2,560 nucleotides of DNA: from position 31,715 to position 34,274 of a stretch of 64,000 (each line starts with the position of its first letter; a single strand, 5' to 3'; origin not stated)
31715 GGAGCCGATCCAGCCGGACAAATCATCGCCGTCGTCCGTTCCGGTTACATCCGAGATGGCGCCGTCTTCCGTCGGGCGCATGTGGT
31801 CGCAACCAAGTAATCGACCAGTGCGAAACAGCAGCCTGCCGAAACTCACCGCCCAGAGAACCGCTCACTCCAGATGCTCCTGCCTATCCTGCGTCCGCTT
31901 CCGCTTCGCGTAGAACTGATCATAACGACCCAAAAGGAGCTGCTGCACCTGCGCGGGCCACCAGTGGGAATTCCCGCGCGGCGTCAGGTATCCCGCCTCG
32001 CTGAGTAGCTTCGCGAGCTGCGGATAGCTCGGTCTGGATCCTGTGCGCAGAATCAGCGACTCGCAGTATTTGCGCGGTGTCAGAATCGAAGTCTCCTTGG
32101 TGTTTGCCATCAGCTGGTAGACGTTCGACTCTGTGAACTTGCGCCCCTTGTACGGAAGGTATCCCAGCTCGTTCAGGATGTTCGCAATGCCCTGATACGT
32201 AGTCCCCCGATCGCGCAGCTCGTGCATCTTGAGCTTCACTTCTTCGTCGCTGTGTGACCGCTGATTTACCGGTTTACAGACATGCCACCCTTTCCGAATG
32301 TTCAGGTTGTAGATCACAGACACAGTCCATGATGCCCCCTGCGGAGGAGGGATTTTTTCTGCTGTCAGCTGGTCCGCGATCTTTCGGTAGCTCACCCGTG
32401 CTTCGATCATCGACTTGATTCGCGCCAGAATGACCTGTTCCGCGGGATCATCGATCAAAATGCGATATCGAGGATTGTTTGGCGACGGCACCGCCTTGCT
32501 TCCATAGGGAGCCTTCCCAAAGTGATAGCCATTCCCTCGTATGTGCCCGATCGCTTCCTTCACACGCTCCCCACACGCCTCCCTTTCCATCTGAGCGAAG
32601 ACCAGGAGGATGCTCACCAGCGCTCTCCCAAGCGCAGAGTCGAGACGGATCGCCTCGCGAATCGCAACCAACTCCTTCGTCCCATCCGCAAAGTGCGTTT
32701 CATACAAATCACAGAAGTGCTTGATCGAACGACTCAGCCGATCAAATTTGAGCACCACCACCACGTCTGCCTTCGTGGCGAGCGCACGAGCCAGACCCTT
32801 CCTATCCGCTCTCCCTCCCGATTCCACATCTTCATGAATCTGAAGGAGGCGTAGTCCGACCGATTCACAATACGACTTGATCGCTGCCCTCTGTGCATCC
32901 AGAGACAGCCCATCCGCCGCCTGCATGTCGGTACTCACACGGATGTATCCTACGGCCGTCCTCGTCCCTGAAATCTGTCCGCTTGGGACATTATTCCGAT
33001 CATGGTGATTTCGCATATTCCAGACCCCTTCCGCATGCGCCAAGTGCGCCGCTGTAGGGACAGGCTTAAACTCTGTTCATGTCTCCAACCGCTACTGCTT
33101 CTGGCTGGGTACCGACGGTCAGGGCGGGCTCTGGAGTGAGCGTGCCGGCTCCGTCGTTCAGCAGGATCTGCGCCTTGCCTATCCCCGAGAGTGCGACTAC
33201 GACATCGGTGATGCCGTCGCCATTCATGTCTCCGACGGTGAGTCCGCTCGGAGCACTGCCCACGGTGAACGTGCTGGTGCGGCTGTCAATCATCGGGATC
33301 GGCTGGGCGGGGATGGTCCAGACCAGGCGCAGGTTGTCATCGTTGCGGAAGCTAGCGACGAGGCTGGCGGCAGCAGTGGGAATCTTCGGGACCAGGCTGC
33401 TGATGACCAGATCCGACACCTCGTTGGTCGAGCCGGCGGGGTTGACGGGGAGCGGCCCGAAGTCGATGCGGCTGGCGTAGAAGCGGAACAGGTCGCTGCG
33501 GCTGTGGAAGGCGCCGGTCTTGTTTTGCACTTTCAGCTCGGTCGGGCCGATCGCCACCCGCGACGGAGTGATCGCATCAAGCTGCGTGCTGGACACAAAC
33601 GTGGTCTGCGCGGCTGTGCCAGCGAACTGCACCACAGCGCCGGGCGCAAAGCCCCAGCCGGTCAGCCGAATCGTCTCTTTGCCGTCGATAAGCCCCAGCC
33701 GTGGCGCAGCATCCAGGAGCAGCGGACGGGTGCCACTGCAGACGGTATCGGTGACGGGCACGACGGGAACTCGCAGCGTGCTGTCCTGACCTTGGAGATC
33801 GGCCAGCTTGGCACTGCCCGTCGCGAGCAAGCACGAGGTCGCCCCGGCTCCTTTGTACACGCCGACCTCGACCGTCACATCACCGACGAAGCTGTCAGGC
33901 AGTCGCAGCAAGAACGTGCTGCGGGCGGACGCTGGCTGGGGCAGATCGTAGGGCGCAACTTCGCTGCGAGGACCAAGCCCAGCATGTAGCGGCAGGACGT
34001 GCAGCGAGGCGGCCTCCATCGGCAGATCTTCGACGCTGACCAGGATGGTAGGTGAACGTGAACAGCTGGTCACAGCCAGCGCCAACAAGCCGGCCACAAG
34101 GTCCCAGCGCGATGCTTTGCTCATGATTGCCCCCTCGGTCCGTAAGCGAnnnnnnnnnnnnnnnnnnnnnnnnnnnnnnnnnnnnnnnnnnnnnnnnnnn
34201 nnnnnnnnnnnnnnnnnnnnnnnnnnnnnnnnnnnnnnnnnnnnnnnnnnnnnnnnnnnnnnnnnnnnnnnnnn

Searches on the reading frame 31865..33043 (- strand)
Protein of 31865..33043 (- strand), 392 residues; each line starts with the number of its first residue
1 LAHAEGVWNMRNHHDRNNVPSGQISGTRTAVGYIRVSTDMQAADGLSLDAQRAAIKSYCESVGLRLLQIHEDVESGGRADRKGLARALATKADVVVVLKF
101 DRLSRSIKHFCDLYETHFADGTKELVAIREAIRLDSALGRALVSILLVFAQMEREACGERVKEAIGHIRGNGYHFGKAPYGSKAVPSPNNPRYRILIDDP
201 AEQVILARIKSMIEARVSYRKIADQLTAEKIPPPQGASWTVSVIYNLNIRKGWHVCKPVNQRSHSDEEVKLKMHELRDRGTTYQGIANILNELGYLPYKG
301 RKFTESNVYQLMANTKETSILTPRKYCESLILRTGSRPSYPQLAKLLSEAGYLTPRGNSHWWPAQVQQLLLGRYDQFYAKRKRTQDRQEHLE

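Call 19: search_protein_families(library=pfam, proteins=[window:31865-33043:-], max_evalue=0.01)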
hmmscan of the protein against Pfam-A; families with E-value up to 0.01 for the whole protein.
window:31865-33043:- (392 aa): 2 families
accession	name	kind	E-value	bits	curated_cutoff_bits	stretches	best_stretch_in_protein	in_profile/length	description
PF00239.26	Resolvase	-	7.5e-27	94.6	23.3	1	30-172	1-143/145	Resolvase, N terminal domain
PF07508.19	Recombinase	-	8.8e-13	48.8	21.1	1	200-246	1-47/102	Recombinase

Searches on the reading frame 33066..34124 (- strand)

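Call 19: search_protein_families(library=pfam, proteins=[window:33066-34124:-], max_evalue=0.01)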
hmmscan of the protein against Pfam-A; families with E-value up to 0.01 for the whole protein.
window:33066-34124:- (352 aa): 3 families
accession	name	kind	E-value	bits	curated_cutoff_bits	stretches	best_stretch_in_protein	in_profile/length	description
PF13517.12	FG-GAP_3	-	7.1e-12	46.2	26.9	2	299-351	1-53/61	FG-GAP-like repeat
PF01833.30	TIG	-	9.7e-08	32.3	20.9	1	142-214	9-83/84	IPT/TIG domain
PF01839.29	FG-GAP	-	6.9e-05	23.1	22.1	1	292-311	2-21/37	FG-GAP repeat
